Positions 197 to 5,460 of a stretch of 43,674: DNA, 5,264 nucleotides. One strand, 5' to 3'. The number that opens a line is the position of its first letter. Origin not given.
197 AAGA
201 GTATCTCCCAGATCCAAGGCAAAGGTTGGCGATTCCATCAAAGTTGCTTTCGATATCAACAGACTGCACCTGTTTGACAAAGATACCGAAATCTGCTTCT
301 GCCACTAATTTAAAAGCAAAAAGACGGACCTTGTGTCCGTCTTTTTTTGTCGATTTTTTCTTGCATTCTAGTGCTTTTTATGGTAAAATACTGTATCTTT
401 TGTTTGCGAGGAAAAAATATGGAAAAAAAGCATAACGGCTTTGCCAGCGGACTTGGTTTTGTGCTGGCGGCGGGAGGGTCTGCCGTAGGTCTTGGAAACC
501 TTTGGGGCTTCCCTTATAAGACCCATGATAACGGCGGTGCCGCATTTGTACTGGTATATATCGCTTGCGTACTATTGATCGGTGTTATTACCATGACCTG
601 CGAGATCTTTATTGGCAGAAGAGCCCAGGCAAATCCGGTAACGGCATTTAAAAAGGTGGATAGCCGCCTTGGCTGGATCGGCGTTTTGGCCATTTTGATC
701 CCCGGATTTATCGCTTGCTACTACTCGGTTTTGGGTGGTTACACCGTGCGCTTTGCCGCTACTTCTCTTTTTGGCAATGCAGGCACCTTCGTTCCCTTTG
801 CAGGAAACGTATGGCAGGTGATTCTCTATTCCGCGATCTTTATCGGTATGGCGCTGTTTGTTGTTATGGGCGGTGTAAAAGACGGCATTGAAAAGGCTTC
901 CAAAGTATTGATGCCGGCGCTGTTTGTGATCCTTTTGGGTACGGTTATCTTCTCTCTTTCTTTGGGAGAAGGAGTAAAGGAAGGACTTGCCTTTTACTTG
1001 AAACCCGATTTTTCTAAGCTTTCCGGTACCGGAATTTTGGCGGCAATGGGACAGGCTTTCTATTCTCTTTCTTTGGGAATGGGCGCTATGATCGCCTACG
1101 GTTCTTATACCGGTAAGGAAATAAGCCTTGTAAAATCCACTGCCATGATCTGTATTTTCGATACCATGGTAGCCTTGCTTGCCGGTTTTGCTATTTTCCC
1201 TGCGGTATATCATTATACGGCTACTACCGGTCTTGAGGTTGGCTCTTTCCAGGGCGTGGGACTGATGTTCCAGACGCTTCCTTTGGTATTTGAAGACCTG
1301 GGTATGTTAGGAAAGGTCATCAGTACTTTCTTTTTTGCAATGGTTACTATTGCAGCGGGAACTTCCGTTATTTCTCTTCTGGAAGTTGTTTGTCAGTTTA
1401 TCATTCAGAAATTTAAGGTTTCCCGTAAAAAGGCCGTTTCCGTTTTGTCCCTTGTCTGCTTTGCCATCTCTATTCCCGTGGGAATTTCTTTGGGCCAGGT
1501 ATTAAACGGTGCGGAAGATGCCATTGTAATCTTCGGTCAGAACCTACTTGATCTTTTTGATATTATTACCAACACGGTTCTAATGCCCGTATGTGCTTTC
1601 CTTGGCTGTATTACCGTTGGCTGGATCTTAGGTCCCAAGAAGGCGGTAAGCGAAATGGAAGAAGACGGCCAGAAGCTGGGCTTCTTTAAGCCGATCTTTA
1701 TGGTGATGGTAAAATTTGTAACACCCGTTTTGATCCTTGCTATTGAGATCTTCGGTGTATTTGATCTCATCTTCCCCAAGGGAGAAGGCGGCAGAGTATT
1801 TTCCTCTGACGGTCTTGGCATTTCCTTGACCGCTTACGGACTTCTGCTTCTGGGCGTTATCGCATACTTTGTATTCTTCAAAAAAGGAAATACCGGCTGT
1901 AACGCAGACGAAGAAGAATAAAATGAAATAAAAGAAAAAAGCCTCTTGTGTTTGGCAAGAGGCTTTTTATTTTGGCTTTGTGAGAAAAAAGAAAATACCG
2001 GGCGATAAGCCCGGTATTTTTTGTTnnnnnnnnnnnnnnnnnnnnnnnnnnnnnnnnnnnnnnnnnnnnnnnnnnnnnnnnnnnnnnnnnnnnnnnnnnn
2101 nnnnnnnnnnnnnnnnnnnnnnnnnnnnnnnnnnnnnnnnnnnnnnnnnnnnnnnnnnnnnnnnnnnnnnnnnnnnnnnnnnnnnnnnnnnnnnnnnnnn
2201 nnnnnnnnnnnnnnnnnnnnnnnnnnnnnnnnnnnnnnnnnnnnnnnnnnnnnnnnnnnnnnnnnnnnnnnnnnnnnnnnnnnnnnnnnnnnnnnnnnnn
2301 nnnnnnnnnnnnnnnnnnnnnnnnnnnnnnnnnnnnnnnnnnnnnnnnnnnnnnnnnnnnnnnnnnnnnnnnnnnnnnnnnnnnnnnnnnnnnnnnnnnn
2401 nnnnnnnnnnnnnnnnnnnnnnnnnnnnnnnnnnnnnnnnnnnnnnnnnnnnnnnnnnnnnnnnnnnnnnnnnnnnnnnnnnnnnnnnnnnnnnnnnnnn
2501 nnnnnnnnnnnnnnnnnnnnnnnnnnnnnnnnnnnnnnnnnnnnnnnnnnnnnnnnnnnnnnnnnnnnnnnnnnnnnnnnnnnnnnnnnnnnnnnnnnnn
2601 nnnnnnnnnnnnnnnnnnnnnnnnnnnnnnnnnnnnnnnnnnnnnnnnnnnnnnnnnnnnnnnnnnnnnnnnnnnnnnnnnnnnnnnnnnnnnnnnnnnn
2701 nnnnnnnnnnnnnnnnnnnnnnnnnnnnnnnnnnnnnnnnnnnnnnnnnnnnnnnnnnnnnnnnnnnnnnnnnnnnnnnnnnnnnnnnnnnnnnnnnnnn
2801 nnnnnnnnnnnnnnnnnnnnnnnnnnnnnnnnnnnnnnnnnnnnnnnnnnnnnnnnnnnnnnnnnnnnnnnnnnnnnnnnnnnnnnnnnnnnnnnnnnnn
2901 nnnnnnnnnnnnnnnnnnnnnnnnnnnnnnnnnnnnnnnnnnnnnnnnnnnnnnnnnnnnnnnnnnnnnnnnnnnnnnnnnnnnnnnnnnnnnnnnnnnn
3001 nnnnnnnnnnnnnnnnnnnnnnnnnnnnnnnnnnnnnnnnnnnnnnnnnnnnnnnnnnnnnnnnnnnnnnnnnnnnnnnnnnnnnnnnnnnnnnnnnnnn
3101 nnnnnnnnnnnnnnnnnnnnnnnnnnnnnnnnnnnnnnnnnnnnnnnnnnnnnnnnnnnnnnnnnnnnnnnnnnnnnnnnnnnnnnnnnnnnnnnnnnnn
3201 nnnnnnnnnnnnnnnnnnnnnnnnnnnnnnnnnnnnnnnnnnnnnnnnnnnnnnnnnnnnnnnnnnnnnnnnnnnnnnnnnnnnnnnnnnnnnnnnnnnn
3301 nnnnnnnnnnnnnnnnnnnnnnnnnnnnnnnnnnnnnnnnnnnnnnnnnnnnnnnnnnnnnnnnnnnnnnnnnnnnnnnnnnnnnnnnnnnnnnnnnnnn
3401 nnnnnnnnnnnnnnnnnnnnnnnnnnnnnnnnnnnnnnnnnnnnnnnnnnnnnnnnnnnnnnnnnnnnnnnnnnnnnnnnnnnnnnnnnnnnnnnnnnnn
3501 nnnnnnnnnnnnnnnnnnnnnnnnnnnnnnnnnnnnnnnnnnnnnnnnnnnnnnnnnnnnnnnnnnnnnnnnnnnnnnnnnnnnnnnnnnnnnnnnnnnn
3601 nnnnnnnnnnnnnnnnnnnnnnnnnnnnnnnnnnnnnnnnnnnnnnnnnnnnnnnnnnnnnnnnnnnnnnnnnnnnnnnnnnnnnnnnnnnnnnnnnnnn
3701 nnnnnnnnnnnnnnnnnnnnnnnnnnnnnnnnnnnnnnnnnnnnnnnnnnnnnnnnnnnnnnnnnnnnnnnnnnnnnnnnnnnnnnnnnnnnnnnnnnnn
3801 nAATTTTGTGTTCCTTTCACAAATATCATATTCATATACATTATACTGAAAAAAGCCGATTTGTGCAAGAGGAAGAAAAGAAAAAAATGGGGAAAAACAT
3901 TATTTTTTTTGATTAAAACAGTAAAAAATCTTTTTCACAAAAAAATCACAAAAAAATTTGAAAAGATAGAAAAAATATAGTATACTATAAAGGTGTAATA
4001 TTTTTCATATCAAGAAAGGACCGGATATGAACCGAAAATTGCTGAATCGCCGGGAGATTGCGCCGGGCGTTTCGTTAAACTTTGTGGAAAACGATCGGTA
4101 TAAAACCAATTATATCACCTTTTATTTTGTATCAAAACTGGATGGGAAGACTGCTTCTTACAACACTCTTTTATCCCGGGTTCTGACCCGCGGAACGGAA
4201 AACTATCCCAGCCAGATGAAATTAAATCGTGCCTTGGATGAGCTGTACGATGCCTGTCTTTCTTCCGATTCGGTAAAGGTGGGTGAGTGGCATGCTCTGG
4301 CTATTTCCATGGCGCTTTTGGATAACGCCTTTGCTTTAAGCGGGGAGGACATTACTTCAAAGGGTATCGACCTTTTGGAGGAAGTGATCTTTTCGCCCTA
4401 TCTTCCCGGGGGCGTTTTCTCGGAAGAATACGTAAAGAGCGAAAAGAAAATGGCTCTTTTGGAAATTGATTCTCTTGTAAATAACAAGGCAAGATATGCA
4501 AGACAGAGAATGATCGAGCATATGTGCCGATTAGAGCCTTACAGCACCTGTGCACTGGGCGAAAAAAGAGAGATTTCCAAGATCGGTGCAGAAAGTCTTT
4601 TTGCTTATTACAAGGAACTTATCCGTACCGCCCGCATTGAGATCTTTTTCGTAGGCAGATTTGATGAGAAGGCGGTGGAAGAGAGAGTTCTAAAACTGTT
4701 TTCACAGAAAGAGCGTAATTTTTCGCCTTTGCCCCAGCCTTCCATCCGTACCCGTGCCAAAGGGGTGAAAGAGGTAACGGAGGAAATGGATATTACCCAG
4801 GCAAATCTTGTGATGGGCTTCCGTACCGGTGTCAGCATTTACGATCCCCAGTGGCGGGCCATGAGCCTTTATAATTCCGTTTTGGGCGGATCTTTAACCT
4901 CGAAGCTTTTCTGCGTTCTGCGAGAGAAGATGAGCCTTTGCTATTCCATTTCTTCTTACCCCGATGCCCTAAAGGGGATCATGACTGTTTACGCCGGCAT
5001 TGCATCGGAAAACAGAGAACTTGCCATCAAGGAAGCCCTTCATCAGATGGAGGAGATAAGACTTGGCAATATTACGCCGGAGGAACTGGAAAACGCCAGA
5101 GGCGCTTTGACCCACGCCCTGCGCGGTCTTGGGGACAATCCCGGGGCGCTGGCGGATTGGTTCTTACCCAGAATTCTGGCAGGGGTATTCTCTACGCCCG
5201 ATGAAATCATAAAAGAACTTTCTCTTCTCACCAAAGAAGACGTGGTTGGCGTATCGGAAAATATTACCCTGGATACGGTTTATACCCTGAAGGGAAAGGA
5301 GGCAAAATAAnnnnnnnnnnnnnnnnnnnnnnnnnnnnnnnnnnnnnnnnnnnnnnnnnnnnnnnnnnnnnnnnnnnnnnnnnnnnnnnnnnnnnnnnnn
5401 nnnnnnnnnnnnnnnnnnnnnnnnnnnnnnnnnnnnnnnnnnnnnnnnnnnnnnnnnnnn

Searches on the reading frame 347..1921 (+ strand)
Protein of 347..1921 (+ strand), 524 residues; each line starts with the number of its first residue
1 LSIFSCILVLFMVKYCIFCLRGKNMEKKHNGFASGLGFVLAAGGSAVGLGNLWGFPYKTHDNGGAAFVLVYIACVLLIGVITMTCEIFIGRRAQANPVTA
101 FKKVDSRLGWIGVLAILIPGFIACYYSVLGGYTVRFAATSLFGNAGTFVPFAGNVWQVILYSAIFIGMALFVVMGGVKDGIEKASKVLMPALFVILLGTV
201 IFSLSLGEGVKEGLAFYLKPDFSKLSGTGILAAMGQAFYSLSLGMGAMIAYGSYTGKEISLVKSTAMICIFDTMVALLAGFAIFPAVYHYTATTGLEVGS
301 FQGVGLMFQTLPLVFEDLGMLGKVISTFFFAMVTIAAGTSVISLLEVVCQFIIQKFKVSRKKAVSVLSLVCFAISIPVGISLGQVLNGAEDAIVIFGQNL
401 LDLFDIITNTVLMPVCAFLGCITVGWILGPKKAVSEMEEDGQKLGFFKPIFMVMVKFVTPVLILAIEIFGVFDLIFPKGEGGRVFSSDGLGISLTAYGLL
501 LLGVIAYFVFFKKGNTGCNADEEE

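Call 25: search_protein_families(library=pfam, proteins=[window:347-1921:+], max_evalue=0.001)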
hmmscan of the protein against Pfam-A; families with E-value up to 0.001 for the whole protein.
window:347-1921:+ (524 aa): 1 family
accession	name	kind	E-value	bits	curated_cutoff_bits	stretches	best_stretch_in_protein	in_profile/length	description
PF00209.24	SNF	-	1.5e-51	176.2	27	2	164-474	182-484/524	Sodium:neurotransmitter symporter family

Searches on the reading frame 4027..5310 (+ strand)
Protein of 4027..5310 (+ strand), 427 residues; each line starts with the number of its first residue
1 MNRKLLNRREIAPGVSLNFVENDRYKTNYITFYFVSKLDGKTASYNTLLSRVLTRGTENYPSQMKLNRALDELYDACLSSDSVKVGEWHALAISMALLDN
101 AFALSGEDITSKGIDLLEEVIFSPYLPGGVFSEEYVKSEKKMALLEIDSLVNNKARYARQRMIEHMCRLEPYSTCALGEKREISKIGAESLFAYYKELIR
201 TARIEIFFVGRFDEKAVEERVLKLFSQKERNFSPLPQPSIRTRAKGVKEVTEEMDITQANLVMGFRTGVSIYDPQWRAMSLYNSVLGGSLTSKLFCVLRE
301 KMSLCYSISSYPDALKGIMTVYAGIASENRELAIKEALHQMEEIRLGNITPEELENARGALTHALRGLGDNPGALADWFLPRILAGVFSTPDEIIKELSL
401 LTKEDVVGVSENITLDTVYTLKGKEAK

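Call 25: search_protein_families(library=pfam, proteins=[window:4027-5310:+], max_evalue=0.001)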
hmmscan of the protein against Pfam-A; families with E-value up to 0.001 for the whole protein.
window:4027-5310:+ (427 aa): 1 family
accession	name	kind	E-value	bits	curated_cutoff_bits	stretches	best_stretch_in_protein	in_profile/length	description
PF05193.26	Peptidase_M16_C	-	9.3e-31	107.5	23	1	186-360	2-180/181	Peptidase M16 inactive domain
